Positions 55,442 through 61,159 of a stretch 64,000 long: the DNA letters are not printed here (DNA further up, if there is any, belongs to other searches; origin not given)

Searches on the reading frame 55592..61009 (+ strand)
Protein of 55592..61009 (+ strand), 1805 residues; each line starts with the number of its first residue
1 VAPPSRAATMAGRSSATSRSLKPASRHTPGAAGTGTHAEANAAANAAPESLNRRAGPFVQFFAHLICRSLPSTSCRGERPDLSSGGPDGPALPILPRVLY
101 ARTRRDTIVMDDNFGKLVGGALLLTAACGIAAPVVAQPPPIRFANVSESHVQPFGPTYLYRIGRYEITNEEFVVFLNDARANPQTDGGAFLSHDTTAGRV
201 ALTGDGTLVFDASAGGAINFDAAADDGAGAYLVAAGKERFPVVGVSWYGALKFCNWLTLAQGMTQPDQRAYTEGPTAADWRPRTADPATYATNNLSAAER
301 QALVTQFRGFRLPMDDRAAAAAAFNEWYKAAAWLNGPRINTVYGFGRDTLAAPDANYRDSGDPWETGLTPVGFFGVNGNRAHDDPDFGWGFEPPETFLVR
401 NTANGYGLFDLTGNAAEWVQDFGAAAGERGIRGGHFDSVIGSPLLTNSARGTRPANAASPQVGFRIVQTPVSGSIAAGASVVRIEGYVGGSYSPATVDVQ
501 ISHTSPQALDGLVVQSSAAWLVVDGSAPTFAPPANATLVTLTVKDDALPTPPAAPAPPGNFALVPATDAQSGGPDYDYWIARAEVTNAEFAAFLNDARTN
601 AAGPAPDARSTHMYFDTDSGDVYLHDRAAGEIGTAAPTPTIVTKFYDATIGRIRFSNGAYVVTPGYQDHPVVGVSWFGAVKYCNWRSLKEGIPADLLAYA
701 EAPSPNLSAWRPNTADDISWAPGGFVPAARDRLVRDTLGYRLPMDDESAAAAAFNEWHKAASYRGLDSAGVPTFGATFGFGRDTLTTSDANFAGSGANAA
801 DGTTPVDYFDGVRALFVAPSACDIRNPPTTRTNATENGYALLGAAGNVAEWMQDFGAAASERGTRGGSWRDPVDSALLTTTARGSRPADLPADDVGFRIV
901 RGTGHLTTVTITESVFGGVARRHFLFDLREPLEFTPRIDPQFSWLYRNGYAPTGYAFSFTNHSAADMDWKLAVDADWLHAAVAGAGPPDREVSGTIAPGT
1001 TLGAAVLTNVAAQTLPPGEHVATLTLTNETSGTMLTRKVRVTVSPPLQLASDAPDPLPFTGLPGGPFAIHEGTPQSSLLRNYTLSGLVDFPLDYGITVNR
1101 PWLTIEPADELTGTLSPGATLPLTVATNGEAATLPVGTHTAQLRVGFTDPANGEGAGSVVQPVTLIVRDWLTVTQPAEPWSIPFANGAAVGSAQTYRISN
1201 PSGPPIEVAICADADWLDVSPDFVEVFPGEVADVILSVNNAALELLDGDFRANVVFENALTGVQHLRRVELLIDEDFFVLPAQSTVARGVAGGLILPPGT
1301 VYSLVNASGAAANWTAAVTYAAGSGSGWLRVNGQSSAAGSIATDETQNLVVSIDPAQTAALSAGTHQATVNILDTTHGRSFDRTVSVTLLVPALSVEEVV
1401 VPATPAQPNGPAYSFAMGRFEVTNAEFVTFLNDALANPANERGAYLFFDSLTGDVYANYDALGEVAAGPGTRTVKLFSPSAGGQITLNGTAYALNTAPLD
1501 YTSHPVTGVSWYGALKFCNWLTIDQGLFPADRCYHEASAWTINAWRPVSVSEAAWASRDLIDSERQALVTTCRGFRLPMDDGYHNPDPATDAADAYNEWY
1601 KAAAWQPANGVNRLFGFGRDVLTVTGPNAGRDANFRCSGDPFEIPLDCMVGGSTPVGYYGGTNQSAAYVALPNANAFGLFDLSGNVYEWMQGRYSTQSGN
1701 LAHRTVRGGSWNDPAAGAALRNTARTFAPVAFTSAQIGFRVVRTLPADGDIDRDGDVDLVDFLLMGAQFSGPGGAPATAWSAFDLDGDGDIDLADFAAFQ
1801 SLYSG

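Call 16: search_protein_families(library=pfam, proteins=[window:55592-61009:+], max_evalue=0.001)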
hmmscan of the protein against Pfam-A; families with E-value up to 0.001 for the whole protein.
window:55592-61009:+ (1805 aa): 3 families
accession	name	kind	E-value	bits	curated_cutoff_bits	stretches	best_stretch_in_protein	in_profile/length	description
PF03781.23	FGE-sulfatase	-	3.4e-56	191.2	23.3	6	577-809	36-171/255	Sulfatase-modifying factor enzyme 1-like domain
PF19190.6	BACON_2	-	8.8e-08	32.4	25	0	1311-1354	26-64/94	Viral BACON domain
PF00404.24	Dockerin_1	-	5.5e-06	26.9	22.9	1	1749-1797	2-50/57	Dockerin type I domain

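Call 42: search_protein_families(library=ncbifam, proteins=[window:55592-61009:+], max_evalue=0.01)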
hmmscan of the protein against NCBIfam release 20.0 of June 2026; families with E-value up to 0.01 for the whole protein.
window:55592-61009:+ (1805 aa): 5 families
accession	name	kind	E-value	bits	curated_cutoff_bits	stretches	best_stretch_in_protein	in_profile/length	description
TIGR03525.2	GldK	equivalog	3.5e-32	112.2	350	3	1668-1745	312-407/408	T9SS ring complex lipoprotein PorK/GldK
TIGR03524.1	GldJ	equivalog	9.5e-18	64.2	458.2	1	657-687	149-179/559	gliding motility lipoprotein GldJ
NF051459.1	pyoverdine_PvdO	equivalog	3.5e-07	29.6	500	1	1672-1742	197-277/280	dihydropyoverdine dehydrogenase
TIGR03530.1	GldJ_short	equivalog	4e-07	29.3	382.9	1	659-687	150-178/396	gliding motility lipoprotein GldJ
TIGR02171.1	Fb_sc_TIGR02171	subfamily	0.00046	18.3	544.35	0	1672-1747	196-286/912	TIGR02171 family lipoprotein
